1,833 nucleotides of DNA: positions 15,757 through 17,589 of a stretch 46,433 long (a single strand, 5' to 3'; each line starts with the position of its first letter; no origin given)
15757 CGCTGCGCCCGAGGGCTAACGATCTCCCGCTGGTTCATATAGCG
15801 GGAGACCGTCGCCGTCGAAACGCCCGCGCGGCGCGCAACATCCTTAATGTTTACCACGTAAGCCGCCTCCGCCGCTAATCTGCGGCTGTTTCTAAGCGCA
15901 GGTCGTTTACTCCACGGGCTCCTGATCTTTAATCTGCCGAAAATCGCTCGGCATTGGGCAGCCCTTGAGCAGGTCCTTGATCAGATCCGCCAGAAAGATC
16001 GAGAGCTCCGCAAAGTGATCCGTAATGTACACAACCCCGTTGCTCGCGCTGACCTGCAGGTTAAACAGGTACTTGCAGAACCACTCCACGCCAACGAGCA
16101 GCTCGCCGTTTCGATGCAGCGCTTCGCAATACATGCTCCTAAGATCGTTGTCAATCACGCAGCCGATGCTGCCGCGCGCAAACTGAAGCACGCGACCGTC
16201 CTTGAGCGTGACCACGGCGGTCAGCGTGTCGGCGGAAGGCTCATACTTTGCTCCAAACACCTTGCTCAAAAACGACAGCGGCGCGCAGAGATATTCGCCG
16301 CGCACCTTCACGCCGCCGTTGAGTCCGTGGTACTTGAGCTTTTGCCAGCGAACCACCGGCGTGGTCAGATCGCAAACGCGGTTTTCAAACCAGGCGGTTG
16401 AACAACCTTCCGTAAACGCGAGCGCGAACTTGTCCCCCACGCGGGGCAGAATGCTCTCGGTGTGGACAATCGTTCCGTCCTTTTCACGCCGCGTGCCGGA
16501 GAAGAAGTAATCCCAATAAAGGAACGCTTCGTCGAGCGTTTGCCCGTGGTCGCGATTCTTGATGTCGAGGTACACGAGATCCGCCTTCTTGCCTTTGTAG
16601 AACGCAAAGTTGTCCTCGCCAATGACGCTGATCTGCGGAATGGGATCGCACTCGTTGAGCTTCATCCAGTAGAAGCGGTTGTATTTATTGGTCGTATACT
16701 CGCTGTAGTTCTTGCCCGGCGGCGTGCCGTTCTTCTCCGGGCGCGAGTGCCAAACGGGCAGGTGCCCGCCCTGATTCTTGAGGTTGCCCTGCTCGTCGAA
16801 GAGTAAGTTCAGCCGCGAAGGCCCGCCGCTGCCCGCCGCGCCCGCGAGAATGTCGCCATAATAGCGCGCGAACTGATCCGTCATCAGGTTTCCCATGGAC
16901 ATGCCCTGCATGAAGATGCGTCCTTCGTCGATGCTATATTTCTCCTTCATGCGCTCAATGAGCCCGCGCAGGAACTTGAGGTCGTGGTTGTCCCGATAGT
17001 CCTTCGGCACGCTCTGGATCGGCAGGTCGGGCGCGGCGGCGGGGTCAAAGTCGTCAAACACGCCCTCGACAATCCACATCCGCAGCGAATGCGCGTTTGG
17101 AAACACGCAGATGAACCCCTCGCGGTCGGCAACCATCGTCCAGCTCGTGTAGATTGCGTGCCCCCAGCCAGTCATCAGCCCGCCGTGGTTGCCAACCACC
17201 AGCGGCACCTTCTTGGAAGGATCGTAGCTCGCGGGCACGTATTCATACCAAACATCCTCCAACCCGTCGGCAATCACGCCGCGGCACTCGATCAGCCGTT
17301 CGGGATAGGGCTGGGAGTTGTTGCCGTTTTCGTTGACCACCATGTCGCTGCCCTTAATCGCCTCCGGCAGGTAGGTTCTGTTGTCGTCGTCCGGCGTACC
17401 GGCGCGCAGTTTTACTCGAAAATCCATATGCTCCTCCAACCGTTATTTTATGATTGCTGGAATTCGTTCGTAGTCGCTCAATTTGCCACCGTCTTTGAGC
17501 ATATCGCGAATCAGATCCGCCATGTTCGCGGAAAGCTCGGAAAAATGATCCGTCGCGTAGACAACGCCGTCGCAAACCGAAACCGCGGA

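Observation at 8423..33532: Esterase-saturated, glycosidase-free sugar locus: candidate intracellular pathway for heavily acylated alpha-glucosides (acyl-sugars)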

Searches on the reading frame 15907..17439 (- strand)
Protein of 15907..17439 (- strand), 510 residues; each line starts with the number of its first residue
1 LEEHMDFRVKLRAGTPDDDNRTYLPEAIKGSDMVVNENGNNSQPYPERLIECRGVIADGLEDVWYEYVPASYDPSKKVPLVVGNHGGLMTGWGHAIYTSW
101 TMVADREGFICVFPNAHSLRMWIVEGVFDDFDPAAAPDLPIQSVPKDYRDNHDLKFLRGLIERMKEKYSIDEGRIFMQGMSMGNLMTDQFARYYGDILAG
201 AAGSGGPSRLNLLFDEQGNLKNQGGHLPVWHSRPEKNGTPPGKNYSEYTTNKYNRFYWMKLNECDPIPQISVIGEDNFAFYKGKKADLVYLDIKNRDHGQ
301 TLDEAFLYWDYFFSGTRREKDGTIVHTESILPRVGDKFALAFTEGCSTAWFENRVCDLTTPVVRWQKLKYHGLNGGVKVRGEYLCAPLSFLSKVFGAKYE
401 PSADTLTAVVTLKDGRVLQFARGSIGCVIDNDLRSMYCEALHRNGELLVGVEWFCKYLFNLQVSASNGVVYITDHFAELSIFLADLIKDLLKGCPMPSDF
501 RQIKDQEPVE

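Call 4: search_protein_families(library=pfam, proteins=[window:15907-17439:-], max_evalue=0.01)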
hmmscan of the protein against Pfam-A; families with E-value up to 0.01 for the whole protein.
window:15907-17439:- (510 aa): 0 families

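Call 6: search_protein_families(library=ncbifam, proteins=[window:15907-17439:-], max_evalue=0.01)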
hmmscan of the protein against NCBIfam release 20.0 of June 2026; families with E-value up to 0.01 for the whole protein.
window:15907-17439:- (510 aa): 3 families
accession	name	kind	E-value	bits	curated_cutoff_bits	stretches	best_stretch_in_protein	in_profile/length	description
NF050058.1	e_dPHAscl_type1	hypoth_equivalog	3.6e-20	72.6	150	1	65-206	11-137/276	extracellular catalytic domain type 1 short-chain-length polyhydroxyalkanoate depolymerase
TIGR01840.1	esterase_phb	subfamily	8.9e-15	54.8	107.85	1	65-208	2-130/213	PHB depolymerase family esterase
NF050059.1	e_dPHAscl_type2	hypoth_equivalog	0.0031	16.9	280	0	167-203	3-39/305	extracellular catalytic domain type 2 short-chain-length polyhydroxyalkanoate depolymerase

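Call 9: search_solved_structures(query=window:15907-17439:-, max_evalue=0.01)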
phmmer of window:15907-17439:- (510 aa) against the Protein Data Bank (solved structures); distinct sequences matched with E-value up to 0.01: 4.
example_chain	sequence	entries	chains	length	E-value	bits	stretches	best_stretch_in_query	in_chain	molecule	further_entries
8daj_A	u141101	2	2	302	3.3e-06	29.4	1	63-205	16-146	Esterase, PHB depolymerase family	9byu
3wyd_A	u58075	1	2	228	2.2e-05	26.7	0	160-207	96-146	LC-Est1C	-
8iy8_A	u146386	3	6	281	0.0013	20.8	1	64-206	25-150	Feruloyl esterase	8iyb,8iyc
3doh_A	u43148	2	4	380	0.0024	20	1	59-202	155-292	esterase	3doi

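Call 12: find_homologous_proteins(query=window:15907-17427:-, max_evalue=1e-10)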
Query window:15907-17427:- (506 aa): 839 proteins with E <= 1e-10 among 7803 candidates; the best 120 are listed.
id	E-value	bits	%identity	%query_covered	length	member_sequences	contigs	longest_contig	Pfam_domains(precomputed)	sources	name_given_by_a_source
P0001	0.0e+0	1189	98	100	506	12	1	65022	-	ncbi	-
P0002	0.0e+0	1077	88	99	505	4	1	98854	-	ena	-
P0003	0.0e+0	1024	84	99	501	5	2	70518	-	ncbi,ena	-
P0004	0.0e+0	1024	84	99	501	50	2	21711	-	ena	-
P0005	0.0e+0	1020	83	99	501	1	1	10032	-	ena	-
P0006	0.0e+0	1012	83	99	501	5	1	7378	-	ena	-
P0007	0.0e+0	1011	82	99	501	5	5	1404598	-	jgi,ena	jgi:hypothetical protein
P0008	1.1e-291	986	81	99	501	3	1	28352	-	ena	-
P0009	3.8e-290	981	81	99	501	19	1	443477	-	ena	-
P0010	1.0e-287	973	80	99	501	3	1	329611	-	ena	-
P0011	6.4e-285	964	79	99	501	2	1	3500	PF07833.17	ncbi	-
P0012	4.2e-283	958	78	99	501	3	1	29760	-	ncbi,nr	ncbi:MAG: hypothetical protein C0410_00210 [Anaerolinea sp.]|nr:hypothetical protein [Anaerolinea sp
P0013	8.0e-282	954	79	99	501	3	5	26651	-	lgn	-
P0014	1.2e-280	950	77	99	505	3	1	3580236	-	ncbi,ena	-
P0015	2.5e-279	946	77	99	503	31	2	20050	-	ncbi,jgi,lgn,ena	-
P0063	1.8e-249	847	71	97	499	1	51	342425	-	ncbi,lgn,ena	-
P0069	8.8e-249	845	71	97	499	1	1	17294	PF10503.15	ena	-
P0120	1.0e-238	812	67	98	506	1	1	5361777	-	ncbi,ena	-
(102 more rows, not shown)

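Call 13: find_encoding_contigs(protein=P0014, flank=10000, max_places=2)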
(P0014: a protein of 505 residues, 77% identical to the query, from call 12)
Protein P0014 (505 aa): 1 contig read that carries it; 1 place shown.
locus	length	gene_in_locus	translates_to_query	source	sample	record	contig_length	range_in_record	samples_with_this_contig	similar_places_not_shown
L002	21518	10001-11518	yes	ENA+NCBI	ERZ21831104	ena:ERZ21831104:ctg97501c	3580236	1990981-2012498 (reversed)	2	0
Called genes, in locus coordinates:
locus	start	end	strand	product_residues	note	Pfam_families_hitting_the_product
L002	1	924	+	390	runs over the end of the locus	PF00144:Beta-lactamase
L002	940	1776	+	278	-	PF00756:Esterase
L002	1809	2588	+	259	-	PF00756:Esterase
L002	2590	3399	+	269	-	PF00756:Esterase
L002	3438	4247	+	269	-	PF00756:Esterase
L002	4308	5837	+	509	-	-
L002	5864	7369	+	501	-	-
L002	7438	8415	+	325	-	PF00356:LacI, PF00532:Peripla_BP_1, PF13407:Peripla_BP_4, PF13377:Peripla_BP_3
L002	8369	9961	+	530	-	-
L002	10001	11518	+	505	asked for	-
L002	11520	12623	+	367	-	PF12697:Abhydrolase_6 (weak), PF00326:Peptidase_S9 (weak), PF12740:PETase (faint)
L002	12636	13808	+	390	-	PF00144:Beta-lactamase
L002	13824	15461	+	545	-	PF10503:Esterase_PHB (weak)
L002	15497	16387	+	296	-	PF00756:Esterase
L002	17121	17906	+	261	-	PF01047:MarR (weak), PF09339:HTH_IclR, PF01614:IclR_C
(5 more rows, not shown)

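Call 14: find_encoding_contigs(protein=P0063, flank=10000, max_places=2)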
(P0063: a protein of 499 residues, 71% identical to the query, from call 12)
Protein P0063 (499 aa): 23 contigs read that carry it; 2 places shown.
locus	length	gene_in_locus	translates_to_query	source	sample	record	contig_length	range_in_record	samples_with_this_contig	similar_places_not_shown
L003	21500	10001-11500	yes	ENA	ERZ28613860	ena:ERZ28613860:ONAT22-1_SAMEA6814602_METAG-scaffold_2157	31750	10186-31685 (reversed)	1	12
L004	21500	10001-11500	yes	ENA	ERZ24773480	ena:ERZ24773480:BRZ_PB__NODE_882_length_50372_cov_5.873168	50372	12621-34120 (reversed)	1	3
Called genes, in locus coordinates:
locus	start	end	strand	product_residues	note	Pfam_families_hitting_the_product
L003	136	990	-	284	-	PF00756:Esterase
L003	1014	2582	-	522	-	PF00072:Response_reg, PF00165:HTH_AraC, PF12833:HTH_18, PF00165:HTH_AraC (weak)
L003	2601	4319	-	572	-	PF06580:His_kinase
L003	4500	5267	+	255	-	PF00756:Esterase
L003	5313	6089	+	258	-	PF00756:Esterase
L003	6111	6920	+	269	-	PF00756:Esterase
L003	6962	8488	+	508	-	-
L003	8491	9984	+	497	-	-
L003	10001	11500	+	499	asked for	-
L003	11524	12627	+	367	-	PF00326:Peptidase_S9 (weak), PF12740:PETase (weak)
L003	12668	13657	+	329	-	PF00356:LacI, PF00532:Peripla_BP_1, PF13407:Peripla_BP_4 (faint), PF13377:Peripla_BP_3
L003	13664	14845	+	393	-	PF00144:Beta-lactamase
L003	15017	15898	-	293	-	PF00756:Esterase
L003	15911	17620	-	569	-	-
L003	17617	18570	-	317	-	-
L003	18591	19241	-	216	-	PF04854:DUF624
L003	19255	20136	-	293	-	PF01522:Polysacc_deac_1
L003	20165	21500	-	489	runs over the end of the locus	PF10503:Esterase_PHB (faint)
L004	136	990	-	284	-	PF00756:Esterase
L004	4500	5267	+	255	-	PF00756:Esterase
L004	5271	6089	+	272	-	PF00756:Esterase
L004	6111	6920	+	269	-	PF00756:Esterase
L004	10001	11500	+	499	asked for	-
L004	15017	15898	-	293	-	PF00756:Esterase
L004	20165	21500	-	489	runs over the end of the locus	PF10503:Esterase_PHB (faint)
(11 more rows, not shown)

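Call 15: find_encoding_contigs(protein=P0120, flank=10000, max_places=2)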
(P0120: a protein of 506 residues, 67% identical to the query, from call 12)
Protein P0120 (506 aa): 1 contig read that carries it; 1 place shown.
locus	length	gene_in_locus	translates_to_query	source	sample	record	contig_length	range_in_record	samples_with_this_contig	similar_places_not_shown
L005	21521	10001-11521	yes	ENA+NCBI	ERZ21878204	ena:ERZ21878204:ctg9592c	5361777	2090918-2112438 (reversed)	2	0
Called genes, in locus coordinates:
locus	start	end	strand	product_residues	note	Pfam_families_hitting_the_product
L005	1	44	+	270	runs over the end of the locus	PF01784:DUF34_NIF3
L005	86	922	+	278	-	PF01784:DUF34_NIF3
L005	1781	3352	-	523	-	PF00072:Response_reg, PF00165:HTH_AraC (weak), PF12833:HTH_18, PF00165:HTH_AraC (weak)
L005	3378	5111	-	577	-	PF06580:His_kinase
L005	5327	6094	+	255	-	PF00756:Esterase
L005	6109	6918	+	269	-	PF00756:Esterase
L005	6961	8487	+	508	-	-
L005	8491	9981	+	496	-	-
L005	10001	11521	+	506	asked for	-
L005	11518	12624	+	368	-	PF00326:Peptidase_S9 (weak), PF12740:PETase (weak)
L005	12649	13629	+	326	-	PF00356:LacI, PF00532:Peripla_BP_1, PF13407:Peripla_BP_4, PF13377:Peripla_BP_3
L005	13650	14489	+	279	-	PF00756:Esterase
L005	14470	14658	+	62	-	-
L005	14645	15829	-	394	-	PF00144:Beta-lactamase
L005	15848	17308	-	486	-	PF00128:Alpha-amylase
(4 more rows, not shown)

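Call 19: find_related_loci(query=A1, collection=genome_contigs, flank=10000)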
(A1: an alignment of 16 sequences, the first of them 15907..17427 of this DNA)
Query A1 (506 aa) in genome_contigs; peptide patterns used: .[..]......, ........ (x = any residue, [..] = any of these).
239 stretches matched a pattern; 178 encode a relative of the query (tblastn E <= 1e-3); the best 80 are kept; 67 distinct loci.
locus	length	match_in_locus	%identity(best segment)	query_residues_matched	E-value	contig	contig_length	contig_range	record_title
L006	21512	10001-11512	84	1-504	0e+0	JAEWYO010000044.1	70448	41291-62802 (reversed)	MAG: Bacillota bacterium isolate OH_SFB_175 k127_1086587, whole genome shotgun sequence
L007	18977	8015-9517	83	1-501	0e+0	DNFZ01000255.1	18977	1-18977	MAG TPA_asm: Clostridiales bacterium isolate UBA8911 contig_110498, whole genome shotgun sequence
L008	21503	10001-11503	83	1-501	0e+0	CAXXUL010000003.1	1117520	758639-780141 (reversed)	MAG: Christensenellaceae bacterium isolate 01a02c0c-5802-4c47-8e2d-6646ecf7da28 genome assembly, contig: contig_3, whole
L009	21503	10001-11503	83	1-501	0e+0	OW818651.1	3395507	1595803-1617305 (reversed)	metagenome genome assembly, chromosome: 1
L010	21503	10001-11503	83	1-501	0e+0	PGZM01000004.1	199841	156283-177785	MAG: Firmicutes bacterium HGW-Firmicutes-9 08E140C01_z5_2013_Ig3399_v2_scaffold_59, whole genome shotgun sequence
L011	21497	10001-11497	83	1-499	0e+0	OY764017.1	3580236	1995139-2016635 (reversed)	MAG: Christensenellaceae bacterium isolate da863df8-3121-48c8-a9fd-195775925dd7 genome assembly, chromosome: 1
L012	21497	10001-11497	81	1-499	0e+0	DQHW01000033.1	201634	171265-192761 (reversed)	MAG TPA_asm: Anaerolineaceae bacterium isolate UBA8523 contig_35824, whole genome shotgun sequence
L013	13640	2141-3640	81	1-500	0e+0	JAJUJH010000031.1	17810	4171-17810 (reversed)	MAG: Clostridiales bacterium isolate bin112 k141_120412_length_17810_cov_9.0000, whole genome shotgun sequence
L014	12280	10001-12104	78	1-499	0e+0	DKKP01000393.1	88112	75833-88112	MAG TPA_asm: Anaerolineales bacterium UBA6663 UBA6663_contig_790, whole genome shotgun sequence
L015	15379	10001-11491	72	3-499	0e+0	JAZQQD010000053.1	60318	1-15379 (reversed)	MAG: Faecousia sp. isolate T1900045236_TH20190006.MAGScoT_cleanbin_000116 SGB_5480_k141_947663, whole genome shotgun seq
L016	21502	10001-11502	75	1-500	0e+0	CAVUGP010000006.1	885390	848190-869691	MAG: uncultured Chloroflexia bacterium isolate MFD02416.bin.1.138 genome assembly, contig: contig_20977, whole genome sh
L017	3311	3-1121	99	134-506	0e+0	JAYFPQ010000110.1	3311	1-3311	MAG: Christensenella sp. isolate CA_127_R1 c_CA_000000005726, whole genome shotgun sequence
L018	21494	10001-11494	71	2-499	0e+0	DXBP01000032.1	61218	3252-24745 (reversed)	MAG TPA_asm: Candidatus Gemmiger excrementigallinarum isolate ChiSxjej1B13-11774 ChiSxjej1B13M5__C159854_L61218_SAMN0800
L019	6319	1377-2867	72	3-499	0e+0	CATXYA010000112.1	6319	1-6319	MAG TPA_asm: uncultured Oscillospiraceae bacterium isolate ERR9492495_bin.2_MetaWRAP_v1.3_MAG genome assembly, contig: E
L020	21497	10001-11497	78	1-499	0e+0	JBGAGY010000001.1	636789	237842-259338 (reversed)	MAG: Anaerolineales bacterium isolate MAG_MBR_H125.91 MBRH125-91_opera_contig_64, whole genome shotgun sequence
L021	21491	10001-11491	71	3-499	0e+0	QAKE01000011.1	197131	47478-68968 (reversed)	MAG: Bacillota bacterium isolate CIM:MAG 1059 contig_160765, whole genome shotgun sequence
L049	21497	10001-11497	66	1-499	0e+0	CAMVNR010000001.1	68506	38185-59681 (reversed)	MAG TPA_asm: uncultured Lachnospiraceae bacterium isolate SRR8387716_bin.58_metaWRAP_v1.3_MAG genome assembly, contig: E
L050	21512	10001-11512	69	1-503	0e+0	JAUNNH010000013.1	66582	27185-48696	MAG: Eubacteriales bacterium isolate S32M_St_metabat_45 NODE_247_length_66582_cov_18.213357, whole genome shotgun sequen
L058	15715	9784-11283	65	5-502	0e+0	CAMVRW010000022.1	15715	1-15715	MAG TPA_asm: uncultured Butyrivibrio sp. isolate SRR8387720_bin.69_metaWRAP_v1.3_MAG genome assembly, contig: ERZ1420954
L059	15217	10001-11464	67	5-495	0e+0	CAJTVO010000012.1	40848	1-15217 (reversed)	MAG TPA_asm: uncultured Oscillospiraceae bacterium isolate MGBC109106 genome assembly, contig: MGBC109106.12, whole geno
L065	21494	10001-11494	62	1-499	0e+0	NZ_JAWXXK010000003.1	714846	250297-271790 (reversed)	Neglectibacter caecimuris strain M00184 M00184_ctg0003, whole genome shotgun sequence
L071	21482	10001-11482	60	5-499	0e+0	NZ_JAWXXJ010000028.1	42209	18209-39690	Acutalibacter caecimuris strain M00118 M00118_ctg028, whole genome shotgun sequence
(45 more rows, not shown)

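Call 25: predict_structure(alignment_id=A1)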
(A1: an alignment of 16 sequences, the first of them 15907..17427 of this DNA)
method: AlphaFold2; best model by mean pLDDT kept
length: 506 residues; sequences in the alignment: 16
mean_pLDDT: 76.7   pTM: 0.79
mean pLDDT of the five models: 76.7, 72.0, 71.7, 69.6, 67.5
residues with pLDDT >= 90: 134; 70-90: 222; 50-70: 90; < 50: 60
segments of 3 or more residues with pLDDT < 50: 10-40, 233-238, 364-375, 502-506
pLDDT, mean of each block of 10 residues (from residue 1): 54 30 26 38 81 88 92 93 66 76 91 70 69 69 89 96 95 84 88 85 66 83 70 50 76 86 90 86 78 57 82 85 73 92 94 93 52 58 94 92 90 81 69 68 86 88 92 88 91 68 41
secondary structure, 60 per line:
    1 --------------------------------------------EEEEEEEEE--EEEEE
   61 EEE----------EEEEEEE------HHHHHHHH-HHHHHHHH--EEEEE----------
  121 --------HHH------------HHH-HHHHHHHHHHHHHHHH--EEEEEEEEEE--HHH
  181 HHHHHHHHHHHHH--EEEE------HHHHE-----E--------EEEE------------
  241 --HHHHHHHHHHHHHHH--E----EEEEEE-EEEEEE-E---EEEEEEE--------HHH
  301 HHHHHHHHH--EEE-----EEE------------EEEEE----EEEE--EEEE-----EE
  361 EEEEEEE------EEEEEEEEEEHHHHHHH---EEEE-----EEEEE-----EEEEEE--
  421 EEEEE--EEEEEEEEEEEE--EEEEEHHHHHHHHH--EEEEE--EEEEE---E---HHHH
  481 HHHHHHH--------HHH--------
elements in order: E45-53 E56-63 E74-80 H87-94 H96-103 E106-110 H148-163 E166-175 H178-193 E196-199 H206-209 E225-228 H243-257 E265-270 E272-277 E283-289 H298-309 E312-314 E320-322 E335-339 E344-347 E350-353 E359-367 E374-383 H384-390 E394-397 E403-407 E413-418 E421-425 E428-439 E442-446 H447-455 E458-462 E465-469 H477-487
